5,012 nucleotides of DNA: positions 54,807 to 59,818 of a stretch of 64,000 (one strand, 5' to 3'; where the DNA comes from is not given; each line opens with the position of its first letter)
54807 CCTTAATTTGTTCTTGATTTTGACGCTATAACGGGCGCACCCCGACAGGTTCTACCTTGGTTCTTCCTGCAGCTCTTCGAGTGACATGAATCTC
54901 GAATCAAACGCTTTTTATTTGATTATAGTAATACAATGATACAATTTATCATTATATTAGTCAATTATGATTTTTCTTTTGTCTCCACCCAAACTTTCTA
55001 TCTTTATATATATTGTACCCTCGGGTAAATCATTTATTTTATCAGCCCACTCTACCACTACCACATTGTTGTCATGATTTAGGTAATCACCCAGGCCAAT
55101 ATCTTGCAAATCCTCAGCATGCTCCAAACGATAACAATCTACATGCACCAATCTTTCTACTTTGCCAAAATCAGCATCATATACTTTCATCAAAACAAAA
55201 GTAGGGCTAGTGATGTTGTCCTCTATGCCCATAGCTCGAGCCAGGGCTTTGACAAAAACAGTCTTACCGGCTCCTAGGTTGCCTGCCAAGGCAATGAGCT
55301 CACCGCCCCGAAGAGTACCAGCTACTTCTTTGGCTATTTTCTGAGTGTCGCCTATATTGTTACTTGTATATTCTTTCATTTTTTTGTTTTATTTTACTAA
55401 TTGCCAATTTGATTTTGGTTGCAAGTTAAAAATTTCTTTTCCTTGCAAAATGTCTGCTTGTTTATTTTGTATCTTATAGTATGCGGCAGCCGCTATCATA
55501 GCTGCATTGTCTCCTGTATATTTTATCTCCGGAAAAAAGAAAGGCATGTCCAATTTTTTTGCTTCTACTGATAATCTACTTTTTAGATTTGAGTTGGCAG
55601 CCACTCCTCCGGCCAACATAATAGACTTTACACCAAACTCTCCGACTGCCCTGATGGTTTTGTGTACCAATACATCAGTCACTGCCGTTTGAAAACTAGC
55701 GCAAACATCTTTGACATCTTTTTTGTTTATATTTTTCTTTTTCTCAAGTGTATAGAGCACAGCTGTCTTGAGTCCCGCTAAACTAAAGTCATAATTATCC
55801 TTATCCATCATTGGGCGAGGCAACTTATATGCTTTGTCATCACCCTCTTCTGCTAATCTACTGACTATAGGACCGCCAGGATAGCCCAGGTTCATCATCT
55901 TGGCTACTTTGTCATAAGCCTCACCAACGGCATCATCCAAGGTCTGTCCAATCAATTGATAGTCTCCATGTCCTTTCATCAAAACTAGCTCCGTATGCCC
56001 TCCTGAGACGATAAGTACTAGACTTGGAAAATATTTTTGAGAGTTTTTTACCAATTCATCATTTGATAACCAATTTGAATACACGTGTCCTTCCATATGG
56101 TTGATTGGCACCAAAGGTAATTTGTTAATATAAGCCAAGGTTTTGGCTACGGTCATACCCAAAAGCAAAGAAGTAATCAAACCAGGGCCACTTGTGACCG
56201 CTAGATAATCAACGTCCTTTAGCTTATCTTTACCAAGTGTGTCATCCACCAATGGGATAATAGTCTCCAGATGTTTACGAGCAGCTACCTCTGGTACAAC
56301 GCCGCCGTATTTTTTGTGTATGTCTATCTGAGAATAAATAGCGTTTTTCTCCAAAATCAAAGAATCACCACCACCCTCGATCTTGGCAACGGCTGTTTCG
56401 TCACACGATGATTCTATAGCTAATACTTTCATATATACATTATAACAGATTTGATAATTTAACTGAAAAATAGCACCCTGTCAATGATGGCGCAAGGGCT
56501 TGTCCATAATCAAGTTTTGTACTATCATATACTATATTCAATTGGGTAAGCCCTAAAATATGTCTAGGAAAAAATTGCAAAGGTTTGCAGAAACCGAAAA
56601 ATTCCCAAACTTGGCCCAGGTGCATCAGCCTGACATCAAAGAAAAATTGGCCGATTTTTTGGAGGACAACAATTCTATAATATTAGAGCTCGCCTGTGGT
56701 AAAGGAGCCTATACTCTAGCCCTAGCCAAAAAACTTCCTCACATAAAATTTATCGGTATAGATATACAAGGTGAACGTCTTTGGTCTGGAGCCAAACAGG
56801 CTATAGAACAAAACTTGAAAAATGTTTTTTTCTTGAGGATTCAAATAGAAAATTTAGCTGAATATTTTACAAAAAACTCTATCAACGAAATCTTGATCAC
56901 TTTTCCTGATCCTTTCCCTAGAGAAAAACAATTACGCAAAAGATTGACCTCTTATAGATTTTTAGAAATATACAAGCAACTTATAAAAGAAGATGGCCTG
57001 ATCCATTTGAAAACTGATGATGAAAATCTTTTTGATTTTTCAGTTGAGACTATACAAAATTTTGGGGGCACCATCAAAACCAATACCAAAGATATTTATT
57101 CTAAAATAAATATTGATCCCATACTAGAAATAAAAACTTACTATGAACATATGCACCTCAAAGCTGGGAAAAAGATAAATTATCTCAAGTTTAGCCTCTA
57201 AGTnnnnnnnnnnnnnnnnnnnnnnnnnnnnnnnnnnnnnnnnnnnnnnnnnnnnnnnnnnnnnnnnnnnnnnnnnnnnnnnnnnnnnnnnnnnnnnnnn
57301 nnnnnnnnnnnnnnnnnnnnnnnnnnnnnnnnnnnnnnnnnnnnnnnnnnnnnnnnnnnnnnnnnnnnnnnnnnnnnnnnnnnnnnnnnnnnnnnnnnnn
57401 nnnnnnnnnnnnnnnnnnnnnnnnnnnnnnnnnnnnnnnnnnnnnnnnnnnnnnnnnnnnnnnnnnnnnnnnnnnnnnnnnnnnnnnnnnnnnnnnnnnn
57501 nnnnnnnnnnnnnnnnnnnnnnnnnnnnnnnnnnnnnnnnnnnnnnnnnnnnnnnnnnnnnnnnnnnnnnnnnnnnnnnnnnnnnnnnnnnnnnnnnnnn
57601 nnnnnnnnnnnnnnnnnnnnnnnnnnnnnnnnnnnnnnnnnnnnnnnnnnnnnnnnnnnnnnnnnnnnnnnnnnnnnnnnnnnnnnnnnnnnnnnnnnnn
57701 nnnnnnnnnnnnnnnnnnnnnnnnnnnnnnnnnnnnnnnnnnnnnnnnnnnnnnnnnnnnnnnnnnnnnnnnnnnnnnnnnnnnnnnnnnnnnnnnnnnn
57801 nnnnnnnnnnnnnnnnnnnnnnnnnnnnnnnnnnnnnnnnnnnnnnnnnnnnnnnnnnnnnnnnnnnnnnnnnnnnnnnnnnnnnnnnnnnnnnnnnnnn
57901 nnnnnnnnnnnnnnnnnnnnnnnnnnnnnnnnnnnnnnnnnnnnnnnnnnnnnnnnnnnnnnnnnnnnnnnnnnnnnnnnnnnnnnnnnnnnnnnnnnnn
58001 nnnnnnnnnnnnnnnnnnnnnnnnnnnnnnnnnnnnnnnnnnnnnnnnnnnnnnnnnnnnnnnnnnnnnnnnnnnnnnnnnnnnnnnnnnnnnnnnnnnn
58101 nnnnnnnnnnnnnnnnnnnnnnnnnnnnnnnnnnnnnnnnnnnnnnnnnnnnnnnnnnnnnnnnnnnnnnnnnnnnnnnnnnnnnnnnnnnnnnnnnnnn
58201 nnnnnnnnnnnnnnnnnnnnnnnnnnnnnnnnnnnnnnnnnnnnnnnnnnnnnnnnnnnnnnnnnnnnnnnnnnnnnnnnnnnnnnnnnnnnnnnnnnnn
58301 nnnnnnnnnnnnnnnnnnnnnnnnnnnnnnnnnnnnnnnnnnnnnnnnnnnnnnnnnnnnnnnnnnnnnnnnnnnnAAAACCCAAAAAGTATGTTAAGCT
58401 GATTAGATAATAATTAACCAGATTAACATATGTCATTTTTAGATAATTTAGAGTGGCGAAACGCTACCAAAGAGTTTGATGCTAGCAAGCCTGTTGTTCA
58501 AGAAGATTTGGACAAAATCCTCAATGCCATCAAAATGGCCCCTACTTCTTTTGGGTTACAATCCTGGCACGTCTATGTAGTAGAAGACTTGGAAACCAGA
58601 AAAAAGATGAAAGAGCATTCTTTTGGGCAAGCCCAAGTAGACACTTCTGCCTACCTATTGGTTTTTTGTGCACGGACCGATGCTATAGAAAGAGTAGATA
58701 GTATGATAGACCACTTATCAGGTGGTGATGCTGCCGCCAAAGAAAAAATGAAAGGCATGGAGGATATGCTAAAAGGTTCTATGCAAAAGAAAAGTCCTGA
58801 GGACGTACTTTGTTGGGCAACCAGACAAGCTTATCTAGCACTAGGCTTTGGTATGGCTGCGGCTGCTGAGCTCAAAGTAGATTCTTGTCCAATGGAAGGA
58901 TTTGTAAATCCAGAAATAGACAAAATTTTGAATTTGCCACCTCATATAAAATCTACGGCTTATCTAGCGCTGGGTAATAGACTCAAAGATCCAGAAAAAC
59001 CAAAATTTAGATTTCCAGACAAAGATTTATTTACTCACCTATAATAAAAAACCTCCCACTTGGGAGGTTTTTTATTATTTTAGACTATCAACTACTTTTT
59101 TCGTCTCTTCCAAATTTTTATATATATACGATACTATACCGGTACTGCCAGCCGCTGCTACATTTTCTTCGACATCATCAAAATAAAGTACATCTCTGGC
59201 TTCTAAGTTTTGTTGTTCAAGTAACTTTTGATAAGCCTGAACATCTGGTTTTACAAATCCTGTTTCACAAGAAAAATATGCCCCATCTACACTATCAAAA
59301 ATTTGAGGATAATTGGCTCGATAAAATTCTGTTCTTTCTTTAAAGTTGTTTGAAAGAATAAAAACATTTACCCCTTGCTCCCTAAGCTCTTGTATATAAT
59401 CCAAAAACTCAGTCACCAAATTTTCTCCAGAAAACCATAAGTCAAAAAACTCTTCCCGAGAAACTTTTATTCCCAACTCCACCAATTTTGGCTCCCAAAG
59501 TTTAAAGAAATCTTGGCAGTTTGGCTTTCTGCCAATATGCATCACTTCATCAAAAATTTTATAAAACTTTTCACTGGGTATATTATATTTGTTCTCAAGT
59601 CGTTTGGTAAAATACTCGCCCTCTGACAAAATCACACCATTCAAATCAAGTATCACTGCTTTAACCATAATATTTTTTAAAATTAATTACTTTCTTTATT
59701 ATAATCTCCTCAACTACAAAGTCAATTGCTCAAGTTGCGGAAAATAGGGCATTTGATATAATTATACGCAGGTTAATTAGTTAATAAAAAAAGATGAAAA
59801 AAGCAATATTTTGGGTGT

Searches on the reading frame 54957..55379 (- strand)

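Call 20: search_protein_families(library=pfam, proteins=[window:54957-55379:-], max_evalue=0.01)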
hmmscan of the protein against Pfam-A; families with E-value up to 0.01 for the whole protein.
window:54957-55379:- (140 aa): 4 families
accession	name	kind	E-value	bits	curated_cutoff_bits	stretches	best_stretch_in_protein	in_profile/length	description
PF02367.23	TsaE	-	6.2e-37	126.8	26.6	1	8-136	3-127/128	Threonylcarbamoyl adenosine biosynthesis protein TsaE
PF00005.33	ABC_tran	-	0.0015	19.6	25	1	17-50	2-35/137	ABC transporter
PF13481.12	AAA_25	-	0.0066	16.5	27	1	19-50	26-57/195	AAA domain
PF00004.35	AAA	-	0.0092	16.9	21.2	0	30-69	2-34/131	ATPase family associated with various cellular activities (AAA)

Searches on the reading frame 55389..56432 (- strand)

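Call 20: search_protein_families(library=pfam, proteins=[window:55389-56432:-], max_evalue=0.01)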
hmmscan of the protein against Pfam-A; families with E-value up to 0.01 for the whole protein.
window:55389-56432:- (347 aa): 3 families
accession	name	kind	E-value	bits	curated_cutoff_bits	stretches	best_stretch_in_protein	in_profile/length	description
PF00814.31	TsaD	-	7.7e-91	304.9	24.8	1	29-314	4-263/264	tRNA N6-adenosine threonylcarbamoyltransferase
PF02543.21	Carbam_trans_N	-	3.2e-09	37.1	24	1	107-295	180-328/346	Carbamoyltransferase N-terminus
PF22521.2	HypF_C_2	-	9.4e-06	26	27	1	232-308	158-234/241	Carbamoyltransferase, Kae1-like Domain, second subdomain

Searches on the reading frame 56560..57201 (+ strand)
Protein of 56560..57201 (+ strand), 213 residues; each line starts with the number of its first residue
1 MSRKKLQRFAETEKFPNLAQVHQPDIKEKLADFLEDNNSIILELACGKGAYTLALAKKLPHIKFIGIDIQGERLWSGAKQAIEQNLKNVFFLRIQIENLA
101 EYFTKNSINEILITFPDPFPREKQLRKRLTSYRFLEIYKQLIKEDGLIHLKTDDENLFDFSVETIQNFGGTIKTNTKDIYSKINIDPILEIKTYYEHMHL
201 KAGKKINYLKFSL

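Call 20: search_protein_families(library=pfam, proteins=[window:56560-57201:+], max_evalue=0.01)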
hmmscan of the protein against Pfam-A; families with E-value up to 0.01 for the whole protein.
window:56560-57201:+ (213 aa): 10 families
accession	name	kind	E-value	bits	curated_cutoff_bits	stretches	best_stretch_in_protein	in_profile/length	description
PF02390.23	Methyltransf_4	-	2.9e-31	108.7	24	1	38-206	2-170/173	Putative methyltransferase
PF13847.12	Methyltransf_31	-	1.9e-10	41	27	1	36-113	2-80/145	Methyltransferase domain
PF13649.12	Methyltransf_25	-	5.1e-08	33.9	27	1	41-112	1-69/97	Methyltransferase domain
PF24675.1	NpmA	-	1.9e-07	31.1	60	1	28-116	14-105/214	16S rRNA (adenine(1408)-N(1))-methyltransferase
PF08242.18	Methyltransf_12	-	1.9e-06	29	30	1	42-102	1-61/98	Methyltransferase domain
PF05175.20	MTS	-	1.7e-05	25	23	1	32-148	25-136/170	Methyltransferase small domain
PF05958.17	tRNA_U5-meth_tr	-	5.4e-05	22.8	23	1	30-105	194-267/357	tRNA (Uracil-5-)-methyltransferase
PF01209.24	Ubie_methyltran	-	0.00027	20.8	20.1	1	38-115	48-124/233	ubiE/COQ5 methyltransferase family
PF06080.18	DUF938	-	0.00043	20.6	27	1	22-90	10-78/202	Protein of unknown function (DUF938)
PF08241.18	Methyltransf_11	-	0.0047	18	21.2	0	42-107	1-60/95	Methyltransferase domain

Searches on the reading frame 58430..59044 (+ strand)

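Call 21: search_protein_families(library=pfam, proteins=[window:58430-59044:+], max_evalue=0.01)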
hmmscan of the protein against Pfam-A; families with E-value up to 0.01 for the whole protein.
window:58430-59044:+ (204 aa): 1 family
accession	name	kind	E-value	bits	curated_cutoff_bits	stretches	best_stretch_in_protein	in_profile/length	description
PF00881.29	Nitroreductase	-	3.5e-24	86.3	23.5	1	8-182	2-166/167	Nitroreductase family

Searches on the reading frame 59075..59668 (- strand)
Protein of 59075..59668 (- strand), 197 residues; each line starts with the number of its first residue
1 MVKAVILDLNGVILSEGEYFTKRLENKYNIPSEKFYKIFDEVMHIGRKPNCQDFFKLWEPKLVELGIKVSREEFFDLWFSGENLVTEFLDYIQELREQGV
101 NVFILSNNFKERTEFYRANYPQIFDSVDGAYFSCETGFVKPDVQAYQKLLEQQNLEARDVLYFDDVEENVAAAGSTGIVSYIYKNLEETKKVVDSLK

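Call 21: search_protein_families(library=pfam, proteins=[window:59075-59668:-], max_evalue=0.01)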
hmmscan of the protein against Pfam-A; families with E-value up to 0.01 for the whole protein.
window:59075-59668:- (197 aa): 5 families
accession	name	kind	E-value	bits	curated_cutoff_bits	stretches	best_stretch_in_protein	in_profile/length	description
PF00702.32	Hydrolase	-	4.4e-15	57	26.4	1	2-173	1-187/191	haloacid dehalogenase-like hydrolase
PF13419.12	HAD_2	-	4.7e-09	37.1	23.8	1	7-179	3-174/178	Haloacid dehalogenase-like hydrolase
PF13344.12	Hydrolase_6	-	0.0016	18.9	27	0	80-118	11-49/101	Haloacid dehalogenase-like hydrolase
PF01978.25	TrmB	-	0.0036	17.6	25.6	0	136-160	4-28/68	Sugar-specific transcriptional regulator TrmB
PF03767.20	Acid_phosphat_B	-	0.0038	17.2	27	0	3-69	78-139/230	HAD superfamily, subfamily IIIB (Acid phosphatase)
